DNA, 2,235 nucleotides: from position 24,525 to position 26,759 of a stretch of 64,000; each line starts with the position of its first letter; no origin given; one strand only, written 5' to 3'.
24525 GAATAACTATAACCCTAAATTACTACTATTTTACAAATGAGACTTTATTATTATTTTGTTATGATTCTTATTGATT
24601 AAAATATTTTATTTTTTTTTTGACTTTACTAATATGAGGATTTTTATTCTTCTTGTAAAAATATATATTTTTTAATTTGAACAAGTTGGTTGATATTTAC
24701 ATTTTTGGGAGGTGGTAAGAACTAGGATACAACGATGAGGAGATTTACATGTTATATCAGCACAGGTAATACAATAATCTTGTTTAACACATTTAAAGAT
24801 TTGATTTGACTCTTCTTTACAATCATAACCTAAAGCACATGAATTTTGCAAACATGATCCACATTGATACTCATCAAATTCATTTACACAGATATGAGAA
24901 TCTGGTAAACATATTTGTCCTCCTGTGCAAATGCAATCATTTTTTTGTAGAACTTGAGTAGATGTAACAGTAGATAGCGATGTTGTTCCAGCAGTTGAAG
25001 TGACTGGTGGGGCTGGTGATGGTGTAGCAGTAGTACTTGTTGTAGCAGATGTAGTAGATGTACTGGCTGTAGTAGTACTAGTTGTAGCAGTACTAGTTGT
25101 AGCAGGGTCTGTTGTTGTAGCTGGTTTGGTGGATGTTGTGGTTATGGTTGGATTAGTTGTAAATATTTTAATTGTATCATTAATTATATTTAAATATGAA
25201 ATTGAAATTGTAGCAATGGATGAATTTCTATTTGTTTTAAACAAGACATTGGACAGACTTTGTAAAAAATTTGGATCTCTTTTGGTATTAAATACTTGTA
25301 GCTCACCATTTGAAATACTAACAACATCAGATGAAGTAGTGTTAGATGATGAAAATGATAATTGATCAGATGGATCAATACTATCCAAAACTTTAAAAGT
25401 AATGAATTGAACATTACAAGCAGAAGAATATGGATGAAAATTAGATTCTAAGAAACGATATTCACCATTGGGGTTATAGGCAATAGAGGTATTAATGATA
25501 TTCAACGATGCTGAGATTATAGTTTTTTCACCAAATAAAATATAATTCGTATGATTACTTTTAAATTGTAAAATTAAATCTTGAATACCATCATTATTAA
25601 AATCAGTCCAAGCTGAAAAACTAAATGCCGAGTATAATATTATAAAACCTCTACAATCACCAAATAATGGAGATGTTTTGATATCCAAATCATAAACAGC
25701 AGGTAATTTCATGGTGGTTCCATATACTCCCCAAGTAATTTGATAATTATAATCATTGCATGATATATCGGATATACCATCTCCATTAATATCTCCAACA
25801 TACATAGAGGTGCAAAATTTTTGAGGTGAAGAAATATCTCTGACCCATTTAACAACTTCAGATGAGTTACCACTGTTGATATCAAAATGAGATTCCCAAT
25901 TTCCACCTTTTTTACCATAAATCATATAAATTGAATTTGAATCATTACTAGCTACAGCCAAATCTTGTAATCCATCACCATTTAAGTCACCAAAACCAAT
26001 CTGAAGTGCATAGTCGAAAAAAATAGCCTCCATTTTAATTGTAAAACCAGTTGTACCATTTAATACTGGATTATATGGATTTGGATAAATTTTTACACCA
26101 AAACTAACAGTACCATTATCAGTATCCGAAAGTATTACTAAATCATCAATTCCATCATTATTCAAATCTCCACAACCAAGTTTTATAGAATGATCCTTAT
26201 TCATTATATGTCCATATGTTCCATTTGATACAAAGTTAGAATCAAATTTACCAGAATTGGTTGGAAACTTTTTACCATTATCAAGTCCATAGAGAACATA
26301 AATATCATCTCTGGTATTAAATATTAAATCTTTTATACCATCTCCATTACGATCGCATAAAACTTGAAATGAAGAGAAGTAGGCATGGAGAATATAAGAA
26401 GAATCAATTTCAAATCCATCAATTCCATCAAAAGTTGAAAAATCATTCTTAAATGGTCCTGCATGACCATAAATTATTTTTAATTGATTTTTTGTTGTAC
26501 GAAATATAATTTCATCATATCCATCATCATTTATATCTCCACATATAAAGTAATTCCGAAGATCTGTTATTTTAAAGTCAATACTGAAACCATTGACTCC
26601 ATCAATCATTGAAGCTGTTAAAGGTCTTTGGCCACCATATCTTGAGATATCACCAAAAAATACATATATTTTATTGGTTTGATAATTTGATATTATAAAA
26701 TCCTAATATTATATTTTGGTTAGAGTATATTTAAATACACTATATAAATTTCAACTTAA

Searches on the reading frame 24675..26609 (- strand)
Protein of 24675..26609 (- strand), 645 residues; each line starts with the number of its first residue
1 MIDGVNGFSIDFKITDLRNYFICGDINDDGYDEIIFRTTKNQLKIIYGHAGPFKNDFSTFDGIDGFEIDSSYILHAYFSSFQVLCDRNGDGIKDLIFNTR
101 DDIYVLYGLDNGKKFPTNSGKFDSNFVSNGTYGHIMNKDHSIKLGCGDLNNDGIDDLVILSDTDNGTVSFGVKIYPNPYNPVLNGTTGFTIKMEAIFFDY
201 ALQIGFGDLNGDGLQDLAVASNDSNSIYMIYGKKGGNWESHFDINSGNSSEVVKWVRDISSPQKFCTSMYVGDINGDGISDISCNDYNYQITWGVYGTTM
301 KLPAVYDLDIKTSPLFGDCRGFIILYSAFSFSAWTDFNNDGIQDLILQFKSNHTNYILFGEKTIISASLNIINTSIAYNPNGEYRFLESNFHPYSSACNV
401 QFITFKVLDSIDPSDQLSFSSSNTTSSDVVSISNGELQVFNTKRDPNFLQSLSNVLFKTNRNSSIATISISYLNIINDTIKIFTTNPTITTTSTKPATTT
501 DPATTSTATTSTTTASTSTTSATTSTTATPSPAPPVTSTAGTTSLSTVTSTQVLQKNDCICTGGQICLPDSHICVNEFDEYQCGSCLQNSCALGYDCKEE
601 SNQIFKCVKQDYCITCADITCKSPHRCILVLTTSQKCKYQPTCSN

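Call 50: search_protein_families(library=pfam, proteins=[window:24675-26609:-], max_evalue=0.001)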
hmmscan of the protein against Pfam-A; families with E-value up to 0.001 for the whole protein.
window:24675-26609:- (645 aa): 2 families
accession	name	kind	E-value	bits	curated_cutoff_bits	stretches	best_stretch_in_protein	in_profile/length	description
PF13517.12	FG-GAP_3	-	5.3e-16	59.4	26.9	2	208-282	1-59/61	FG-GAP-like repeat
PF01839.29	FG-GAP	-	1.5e-14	53.9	22.1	1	203-224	4-31/37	FG-GAP repeat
